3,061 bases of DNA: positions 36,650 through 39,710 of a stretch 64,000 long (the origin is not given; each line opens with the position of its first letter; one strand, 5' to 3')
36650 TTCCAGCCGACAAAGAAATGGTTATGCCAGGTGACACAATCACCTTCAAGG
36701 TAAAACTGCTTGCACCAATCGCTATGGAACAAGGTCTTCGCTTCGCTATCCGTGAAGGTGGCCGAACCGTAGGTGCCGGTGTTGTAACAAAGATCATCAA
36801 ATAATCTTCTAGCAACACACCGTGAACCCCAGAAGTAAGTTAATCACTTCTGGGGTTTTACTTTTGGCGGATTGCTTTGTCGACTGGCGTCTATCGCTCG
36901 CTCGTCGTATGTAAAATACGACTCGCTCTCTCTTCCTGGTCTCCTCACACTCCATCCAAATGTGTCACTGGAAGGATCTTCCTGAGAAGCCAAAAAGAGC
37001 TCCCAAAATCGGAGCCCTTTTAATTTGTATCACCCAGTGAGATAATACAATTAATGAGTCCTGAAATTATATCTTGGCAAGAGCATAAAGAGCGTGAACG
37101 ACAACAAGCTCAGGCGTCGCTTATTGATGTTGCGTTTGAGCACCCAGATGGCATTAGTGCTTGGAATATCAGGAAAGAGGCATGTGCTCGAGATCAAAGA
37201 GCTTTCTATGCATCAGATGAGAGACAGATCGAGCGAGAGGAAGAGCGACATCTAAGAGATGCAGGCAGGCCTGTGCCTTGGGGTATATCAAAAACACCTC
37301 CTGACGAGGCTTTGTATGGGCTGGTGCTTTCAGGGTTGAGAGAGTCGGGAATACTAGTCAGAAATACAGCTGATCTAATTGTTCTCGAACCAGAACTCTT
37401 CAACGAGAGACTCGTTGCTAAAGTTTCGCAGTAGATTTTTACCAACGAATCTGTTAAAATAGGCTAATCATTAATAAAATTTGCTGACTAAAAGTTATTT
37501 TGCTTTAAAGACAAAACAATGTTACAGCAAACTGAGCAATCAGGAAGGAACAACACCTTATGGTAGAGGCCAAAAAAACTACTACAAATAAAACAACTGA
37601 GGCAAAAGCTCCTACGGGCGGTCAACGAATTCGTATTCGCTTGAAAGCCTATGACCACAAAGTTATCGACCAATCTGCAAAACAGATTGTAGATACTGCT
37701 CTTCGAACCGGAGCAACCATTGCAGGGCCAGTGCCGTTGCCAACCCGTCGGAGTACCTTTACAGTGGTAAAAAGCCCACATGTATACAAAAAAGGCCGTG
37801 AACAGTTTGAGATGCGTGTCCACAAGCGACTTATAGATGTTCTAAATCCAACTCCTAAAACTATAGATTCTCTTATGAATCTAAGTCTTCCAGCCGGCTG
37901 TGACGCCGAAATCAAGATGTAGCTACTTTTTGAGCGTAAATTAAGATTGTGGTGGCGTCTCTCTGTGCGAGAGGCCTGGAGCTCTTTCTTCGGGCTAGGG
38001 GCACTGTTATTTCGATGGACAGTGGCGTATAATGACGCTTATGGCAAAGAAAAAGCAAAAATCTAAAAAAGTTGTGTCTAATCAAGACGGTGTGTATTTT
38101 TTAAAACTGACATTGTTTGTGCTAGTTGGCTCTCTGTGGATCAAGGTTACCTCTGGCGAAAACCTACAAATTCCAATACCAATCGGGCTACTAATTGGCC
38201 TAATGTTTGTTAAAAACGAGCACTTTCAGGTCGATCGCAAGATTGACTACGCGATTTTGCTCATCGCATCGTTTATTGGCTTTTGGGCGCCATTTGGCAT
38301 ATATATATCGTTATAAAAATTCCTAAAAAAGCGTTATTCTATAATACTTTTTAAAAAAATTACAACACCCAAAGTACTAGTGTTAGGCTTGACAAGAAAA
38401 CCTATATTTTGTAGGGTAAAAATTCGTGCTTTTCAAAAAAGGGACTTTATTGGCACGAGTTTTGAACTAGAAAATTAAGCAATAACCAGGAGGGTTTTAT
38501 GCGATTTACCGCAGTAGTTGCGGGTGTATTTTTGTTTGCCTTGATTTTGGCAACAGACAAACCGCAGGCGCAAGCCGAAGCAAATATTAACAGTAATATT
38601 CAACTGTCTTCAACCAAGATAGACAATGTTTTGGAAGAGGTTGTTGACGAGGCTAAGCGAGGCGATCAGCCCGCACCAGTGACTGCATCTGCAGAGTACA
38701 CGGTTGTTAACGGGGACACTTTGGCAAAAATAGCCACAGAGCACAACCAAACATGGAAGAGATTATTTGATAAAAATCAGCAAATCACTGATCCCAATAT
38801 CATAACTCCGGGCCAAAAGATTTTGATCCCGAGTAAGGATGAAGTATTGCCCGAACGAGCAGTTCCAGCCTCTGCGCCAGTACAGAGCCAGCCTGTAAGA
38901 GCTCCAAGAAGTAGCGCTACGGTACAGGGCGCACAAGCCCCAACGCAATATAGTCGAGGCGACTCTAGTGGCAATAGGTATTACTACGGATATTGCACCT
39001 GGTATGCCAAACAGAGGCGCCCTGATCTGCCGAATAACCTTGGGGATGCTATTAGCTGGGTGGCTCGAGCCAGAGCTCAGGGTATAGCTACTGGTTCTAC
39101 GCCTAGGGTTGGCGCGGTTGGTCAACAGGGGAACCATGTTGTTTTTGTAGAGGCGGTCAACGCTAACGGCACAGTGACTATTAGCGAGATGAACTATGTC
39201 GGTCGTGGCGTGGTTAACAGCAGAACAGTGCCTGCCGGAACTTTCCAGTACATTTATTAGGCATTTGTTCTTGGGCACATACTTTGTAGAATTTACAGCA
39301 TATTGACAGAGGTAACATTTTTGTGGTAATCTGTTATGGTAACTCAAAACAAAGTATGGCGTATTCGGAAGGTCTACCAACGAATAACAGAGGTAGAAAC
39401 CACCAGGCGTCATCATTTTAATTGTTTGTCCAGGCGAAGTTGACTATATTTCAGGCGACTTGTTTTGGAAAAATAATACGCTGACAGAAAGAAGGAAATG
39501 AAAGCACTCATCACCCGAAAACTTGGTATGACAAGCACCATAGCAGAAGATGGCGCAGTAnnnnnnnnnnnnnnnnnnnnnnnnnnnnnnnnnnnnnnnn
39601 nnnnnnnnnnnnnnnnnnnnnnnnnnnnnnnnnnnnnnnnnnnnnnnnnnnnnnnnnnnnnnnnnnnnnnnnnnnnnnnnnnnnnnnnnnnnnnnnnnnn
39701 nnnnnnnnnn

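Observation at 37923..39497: Secreted LysM-CHAP cell-wall hydrolase and a small membrane protein between rpsJ and rplC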

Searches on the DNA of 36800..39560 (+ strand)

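Call 18: search_rna_families(source=window, start=37850, end=39560, threshold=evalue, max_evalue=10)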
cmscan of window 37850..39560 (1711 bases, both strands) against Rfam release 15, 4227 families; matches with E-value up to 10: 4.
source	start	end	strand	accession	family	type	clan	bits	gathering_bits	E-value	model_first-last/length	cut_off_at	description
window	38202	38267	-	RF01411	BsrF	Gene; sRNA;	-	24.4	50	0.09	1-113/113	no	BsrF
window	38755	38860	+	RF01121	sR38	Gene; snRNA; snoRNA; CD-box;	-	19.3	50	0.1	1-59/59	no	Small nucleolar RNA sR38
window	37982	38063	+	RF00114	S15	Cis-reg; leader;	CL00121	16.4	39.5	0.78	7-93/117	no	Ribosomal S15 leader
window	39397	39524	-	RF01734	Fluoride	Cis-reg; riboswitch;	-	11.2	34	9.2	1-64/64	no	Fluoride riboswitch aptamer (crcB RNA motif)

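Call 50: search_rna_families(source=L004, start=6300, end=6600, threshold=evalue, max_evalue=10)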
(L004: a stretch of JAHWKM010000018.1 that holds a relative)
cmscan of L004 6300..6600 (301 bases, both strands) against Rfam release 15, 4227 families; matches with E-value up to 10: 5.
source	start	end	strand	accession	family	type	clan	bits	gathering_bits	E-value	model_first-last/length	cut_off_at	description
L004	6312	6389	+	RF01422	snoR116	Gene; snRNA; snoRNA; CD-box;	-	19.9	47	0.2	1-86/86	no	small nucleolar RNA snoR116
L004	6449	6562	-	RF01796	frnS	Gene; sRNA;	-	19.1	60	0.51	1-119/119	no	Fumarate/nitrate reductase regulator sRNA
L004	6361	6447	+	RF00111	SdsR_RyeB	Gene; sRNA;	CL00105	14.4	38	5.4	1-100/100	no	SdsR_RyeB RNA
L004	6546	6568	-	RF01107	SBRMV1_UPD-PKf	Cis-reg;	-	14.1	39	6.1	1-27/27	no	Pseudoknot of upstream pseudoknot domain (UPD) of the 3'UTR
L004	6315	6377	+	RF01946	KCNQ1OT1_1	Gene; lncRNA;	-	5.7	70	1.8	245-464/464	no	KCNQ1 overlapping transcript 1 conserved region 1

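Call 58: build_rna_model(alignment_id=A8, structure=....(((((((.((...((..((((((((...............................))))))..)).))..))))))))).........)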
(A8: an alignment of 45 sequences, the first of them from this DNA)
Model R1 built from alignment A8 (45 sequences, 93 columns); structure: as given.
model positions 69; base pairs 19; branch points 0; effective number of sequences 9.68; information 0.815 bits per position. Calibrated on 0.2 Mb of random sequence (short: E-values are rough).
structure used (alignment columns):
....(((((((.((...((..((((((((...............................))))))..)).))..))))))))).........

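Call 60: search_with_rna_model(model_id=R1, sources=[window, L001, L002, L003, L004, L005, L006, L007, L008, L009, L010, L011, L012, L013, L014, L015, L016, L017, L018, L019, L020, L021, L022, L023, L024, L025, L026, L027, L028, L029, L030, L031, L032, L033, L034, L035, L036, L037, L038, L039, L040, L041, L042, L043, L044, L045, L046, L047, L048, L049, L050, L051, L052, L053, L054, L055, L056, L057, L058, L059, L060, L061, L062, L063, L064, L065, L066, L067, L068, L069, L070, L071, L072, L073, L074, L075, L076, L077, L078, L079, L080, L081, L082, L083, L084, L085, L086, L087, L088, L089, L090, L091, L092, L093, L094, L095, L096, L097], max_evalue=0.01, make_alignment=true)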
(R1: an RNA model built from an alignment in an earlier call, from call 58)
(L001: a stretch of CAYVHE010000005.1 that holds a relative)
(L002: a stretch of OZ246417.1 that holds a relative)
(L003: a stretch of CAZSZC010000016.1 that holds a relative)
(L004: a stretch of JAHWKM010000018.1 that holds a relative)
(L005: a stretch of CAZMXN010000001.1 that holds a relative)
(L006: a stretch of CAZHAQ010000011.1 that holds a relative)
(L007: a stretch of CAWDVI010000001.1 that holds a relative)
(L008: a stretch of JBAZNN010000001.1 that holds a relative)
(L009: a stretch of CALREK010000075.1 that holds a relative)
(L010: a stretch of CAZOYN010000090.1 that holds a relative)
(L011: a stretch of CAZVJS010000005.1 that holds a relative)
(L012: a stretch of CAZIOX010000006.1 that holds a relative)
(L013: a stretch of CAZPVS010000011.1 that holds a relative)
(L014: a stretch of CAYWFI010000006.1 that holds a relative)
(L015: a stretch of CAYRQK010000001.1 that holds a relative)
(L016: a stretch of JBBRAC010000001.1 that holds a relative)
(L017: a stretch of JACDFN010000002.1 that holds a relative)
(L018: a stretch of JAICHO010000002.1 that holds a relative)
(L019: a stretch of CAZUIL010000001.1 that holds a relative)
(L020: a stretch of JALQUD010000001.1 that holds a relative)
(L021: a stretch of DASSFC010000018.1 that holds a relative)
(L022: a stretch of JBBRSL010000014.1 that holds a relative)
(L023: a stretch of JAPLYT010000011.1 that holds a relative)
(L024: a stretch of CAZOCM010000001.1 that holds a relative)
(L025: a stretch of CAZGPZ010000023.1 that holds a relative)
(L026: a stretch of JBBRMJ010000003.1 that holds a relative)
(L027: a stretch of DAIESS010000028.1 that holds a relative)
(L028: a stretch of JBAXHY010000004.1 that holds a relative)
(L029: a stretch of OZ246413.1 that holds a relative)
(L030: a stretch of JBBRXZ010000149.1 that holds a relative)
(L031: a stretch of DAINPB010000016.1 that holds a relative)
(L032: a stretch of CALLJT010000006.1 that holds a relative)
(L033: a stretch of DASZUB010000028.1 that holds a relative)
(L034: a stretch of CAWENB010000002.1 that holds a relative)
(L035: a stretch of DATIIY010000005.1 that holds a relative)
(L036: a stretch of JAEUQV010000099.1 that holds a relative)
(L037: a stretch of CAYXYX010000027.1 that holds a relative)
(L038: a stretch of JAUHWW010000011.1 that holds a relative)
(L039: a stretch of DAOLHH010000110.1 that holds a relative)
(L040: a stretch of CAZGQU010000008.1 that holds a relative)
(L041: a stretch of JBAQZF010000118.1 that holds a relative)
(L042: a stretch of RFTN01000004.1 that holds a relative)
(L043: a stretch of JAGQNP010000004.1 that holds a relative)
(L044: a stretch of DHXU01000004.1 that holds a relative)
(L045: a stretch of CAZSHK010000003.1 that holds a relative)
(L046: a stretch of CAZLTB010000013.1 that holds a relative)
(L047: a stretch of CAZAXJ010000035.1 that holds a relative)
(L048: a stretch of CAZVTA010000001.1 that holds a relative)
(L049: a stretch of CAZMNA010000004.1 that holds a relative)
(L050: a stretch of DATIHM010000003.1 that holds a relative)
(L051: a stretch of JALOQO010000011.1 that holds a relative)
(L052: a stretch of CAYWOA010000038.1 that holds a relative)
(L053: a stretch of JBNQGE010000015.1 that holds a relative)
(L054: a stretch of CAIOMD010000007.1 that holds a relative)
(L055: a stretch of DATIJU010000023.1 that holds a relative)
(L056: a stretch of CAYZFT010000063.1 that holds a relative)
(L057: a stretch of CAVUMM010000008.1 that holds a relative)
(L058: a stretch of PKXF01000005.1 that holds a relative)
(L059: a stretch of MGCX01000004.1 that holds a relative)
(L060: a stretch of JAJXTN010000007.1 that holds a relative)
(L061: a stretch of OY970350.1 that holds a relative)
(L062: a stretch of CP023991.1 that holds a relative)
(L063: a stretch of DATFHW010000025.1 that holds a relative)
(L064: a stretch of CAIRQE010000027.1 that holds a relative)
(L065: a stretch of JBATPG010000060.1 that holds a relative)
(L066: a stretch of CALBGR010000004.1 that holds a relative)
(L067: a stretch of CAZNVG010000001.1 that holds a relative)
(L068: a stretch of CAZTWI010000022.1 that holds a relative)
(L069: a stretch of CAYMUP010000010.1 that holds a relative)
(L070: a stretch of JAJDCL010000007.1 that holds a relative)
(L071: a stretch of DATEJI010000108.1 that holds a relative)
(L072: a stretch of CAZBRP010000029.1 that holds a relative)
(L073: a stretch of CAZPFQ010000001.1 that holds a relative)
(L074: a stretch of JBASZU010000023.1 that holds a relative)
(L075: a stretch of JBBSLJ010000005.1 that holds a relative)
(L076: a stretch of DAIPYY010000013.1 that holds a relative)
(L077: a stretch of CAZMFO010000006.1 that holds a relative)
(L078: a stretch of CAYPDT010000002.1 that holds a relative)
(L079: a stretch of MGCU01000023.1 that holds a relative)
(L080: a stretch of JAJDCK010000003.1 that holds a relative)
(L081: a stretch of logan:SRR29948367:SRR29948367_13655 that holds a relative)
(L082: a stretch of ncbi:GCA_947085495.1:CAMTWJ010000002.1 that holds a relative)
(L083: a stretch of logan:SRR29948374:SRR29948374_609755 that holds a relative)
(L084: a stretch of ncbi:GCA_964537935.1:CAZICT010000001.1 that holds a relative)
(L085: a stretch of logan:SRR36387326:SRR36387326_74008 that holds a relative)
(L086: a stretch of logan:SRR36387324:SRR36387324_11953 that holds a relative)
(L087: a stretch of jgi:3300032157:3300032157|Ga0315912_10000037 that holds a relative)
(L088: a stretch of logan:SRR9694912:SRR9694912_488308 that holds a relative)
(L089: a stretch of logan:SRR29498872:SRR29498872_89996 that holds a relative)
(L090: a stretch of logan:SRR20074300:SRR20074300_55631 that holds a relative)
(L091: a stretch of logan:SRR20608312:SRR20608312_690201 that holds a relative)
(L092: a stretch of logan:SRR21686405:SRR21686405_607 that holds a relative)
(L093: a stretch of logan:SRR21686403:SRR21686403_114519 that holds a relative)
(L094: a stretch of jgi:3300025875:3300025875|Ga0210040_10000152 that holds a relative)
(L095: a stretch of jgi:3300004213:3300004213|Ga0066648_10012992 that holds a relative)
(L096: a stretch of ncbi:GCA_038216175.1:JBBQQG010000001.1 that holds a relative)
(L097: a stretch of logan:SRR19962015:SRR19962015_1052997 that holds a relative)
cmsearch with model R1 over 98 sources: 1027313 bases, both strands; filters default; matches with E-value up to 0.01: 80.
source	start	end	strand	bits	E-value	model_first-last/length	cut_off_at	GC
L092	6306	6374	+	76.8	6.7e-15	1-69/69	no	0.42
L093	2077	2145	+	76.8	6.7e-15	1-69/69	no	0.42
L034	8453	8521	+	76.6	7.4e-15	1-69/69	no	0.42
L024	6407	6476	+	76.5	7.9e-15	1-69/69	no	0.41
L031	10663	10731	+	76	1e-14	1-69/69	no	0.43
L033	6433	6500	+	75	1.8e-14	1-69/69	no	0.51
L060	6819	6886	+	74.8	2e-14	1-69/69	no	0.37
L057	8857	8924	+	73.4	4.5e-14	1-69/69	no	0.44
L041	2699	2767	+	73.3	4.8e-14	1-69/69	no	0.51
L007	7369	7437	+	72.9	5.8e-14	1-69/69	no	0.54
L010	1646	1713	+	72.8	6.1e-14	1-69/69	no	0.49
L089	3291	3358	+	72.5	7.3e-14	1-69/69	no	0.44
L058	7217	7285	+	72.2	8.9e-14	1-69/69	no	0.43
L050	7151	7219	+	71.7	1.1e-13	1-69/69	no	0.49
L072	4462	4530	+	71.2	1.5e-13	1-69/69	no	0.49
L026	7348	7415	+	70.3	2.5e-13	1-69/69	no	0.44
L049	7203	7273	+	70.2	2.7e-13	1-69/69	no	0.35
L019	8423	8483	+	69.9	3.2e-13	1-69/69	no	0.43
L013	9118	9186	+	69.8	3.4e-13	1-69/69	no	0.41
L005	7841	7920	+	69.6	3.7e-13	1-69/69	no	0.56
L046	3057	3125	+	69.1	4.9e-13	1-69/69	no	0.43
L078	2359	2429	+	66.6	2e-12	1-69/69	no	0.41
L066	4560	4627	+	66.5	2.1e-12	1-69/69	no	0.44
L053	7978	8046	+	66.4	2.3e-12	1-69/69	no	0.48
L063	8075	8145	+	66.2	2.5e-12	1-69/69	no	0.52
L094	7182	7252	+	65.7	3.4e-12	1-69/69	no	0.44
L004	7451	7518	+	65.2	4.3e-12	1-69/69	no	0.5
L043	7859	7919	+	64.1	8.2e-12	1-69/69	no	0.39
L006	2274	2333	+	64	8.4e-12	1-69/69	no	0.35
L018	8088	8158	+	63.5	1.1e-11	1-69/69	no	0.42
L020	6954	7032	+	62.8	1.7e-11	1-69/69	no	0.43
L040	7442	7510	+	62.7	1.8e-11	1-69/69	no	0.43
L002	11647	11707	+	62.6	1.9e-11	1-69/69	no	0.46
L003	1341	1400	+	61.7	3.2e-11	1-69/69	no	0.38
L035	6841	6908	+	61.2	4.1e-11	1-69/69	no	0.53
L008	7641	7706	+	61.1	4.5e-11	1-69/69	no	0.41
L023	7938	8018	+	60.8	5.2e-11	1-69/69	no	0.42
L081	6830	6900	+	59.7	9.4e-11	1-69/69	no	0.44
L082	6830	6900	+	59.7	9.4e-11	1-69/69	no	0.44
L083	4686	4756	+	59.7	9.4e-11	1-69/69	no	0.44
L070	7990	8066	+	58.6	1.8e-10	1-69/69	no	0.45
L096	4974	5042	+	57.6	3.2e-10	1-69/69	no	0.45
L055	9980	10046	+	57.2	3.9e-10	1-69/69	no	0.46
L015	7186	7252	+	57.2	4e-10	1-69/69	no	0.42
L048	8605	8676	+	56.9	4.7e-10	1-69/69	no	0.43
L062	6949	7025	+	55.4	1.1e-09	1-69/69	no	0.4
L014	6094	6154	+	54.9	1.4e-09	1-69/69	no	0.48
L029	8884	8952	+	54.9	1.4e-09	1-69/69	no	0.46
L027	2034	2100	+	54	2.3e-09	1-69/69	no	0.45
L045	6461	6520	+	53.4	3.3e-09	1-69/69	no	0.42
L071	10163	10228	+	52.8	4.5e-09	1-69/69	no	0.47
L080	7406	7482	+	52.1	6.9e-09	1-69/69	no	0.45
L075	10313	10371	+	51.6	9e-09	1-69/69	no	0.42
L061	6792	6852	+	50.4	1.8e-08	1-69/69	no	0.41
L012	9117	9185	+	50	2.3e-08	1-69/69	no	0.51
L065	3556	3633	+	49.5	2.9e-08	1-69/69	no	0.47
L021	6704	6772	+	49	3.9e-08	1-69/69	no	0.46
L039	1145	1200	+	48.8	4.4e-08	1-69/69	no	0.39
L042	7136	7195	+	48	6.9e-08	1-69/69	no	0.33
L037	2679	2744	+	47.5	9e-08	1-69/69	no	0.44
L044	6957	7033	+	46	2.1e-07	1-69/69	no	0.44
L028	6565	6624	+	45.7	2.5e-07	1-69/69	no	0.27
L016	7709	7797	+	45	3.5e-07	1-69/69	no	0.44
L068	7532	7629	+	43.4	9e-07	1-69/69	no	0.44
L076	6878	6951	+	43.4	9.1e-07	1-69/69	no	0.5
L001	1065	1121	+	42.5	1.5e-06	1-69/69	no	0.33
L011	6976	7036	+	38.5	1.4e-05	1-69/69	no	0.56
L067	6821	6883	+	38.4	1.5e-05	1-69/69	no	0.38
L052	5165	5239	+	38.1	1.7e-05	1-69/69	no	0.45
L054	10971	11027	+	38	1.8e-05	1-69/69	no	0.4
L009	8139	8197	+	37.4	2.6e-05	1-69/69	no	0.39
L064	10967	11023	+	36.5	4.2e-05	1-69/69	no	0.4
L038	6635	6715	+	35.3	8.3e-05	1-69/69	no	0.41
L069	6729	6811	+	35.1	9.3e-05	1-69/69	no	0.4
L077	6740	6803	+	33.8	0.0002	1-69/69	no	0.31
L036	8647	8710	+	32.4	0.00044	1-69/69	no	0.55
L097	1955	2004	+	29.2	0.0025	1-50/69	3'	0.48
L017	8238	8307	+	29.1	0.0027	1-69/69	no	0.37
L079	7486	7556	+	28.4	0.0039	1-69/69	no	0.32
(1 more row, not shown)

Alignment A9: 80 matches aligned to the model, 136 columns, each read 5' to 3' on its own strand. Consensus structure (alignment columns), stored with it:
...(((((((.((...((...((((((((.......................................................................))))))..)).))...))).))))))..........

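Call 70: search_rna_families(source=window, start=36800, end=37600, threshold=evalue, max_evalue=10)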
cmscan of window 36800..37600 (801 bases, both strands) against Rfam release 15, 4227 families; matches with E-value up to 10: 5.
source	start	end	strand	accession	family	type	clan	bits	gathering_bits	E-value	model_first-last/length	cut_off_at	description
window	36958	37086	-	RF01253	snR46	Gene; snRNA; snoRNA; HACA-box;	CL00021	21.9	43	0.069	1-197/197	no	Small nucleolar RNA snR46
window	36989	37063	-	RF01859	Phe_leader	Cis-reg; leader;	-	20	55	1.2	1-125/125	no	Phenylalanine leader peptide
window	37170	37309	+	RF01969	RMST_8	Gene; lncRNA;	-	18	80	1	1-143/143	no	Rhabdomyosarcoma 2 associated transcript conserved region 8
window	37408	37453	+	RF03236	mir-1206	Gene; miRNA;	-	15.2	70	6.6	1-58/58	no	mir-1206 microRNA precursor family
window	37249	37334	+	RF01405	STnc490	Gene; sRNA;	-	13.3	56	7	1-124/124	no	STnc490 Hfq binding RNA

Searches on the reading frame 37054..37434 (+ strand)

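Call 3: search_protein_families(library=pfam, proteins=[window:37054-37434:+], max_evalue=0.1)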
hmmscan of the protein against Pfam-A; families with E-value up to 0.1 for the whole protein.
window:37054-37434:+ (126 aa): 1 family
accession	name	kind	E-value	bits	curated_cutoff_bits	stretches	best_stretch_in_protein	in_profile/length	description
PF19560.4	DUF6082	-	0.045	13.8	26.7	1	9-51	35-78/163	Family of unknown function (DUF6082)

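Call 4: search_protein_families(library=ncbifam, proteins=[window:37054-37434:+], max_evalue=0.1)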
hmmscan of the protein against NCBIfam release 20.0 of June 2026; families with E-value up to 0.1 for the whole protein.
window:37054-37434:+ (126 aa): 0 families

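Call 67: search_protein_families(library=phrogs, proteins=[window:37054-37434:+], max_evalue=0.01)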
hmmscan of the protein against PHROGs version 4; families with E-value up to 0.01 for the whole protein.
window:37054-37434:+ (126 aa): 0 families
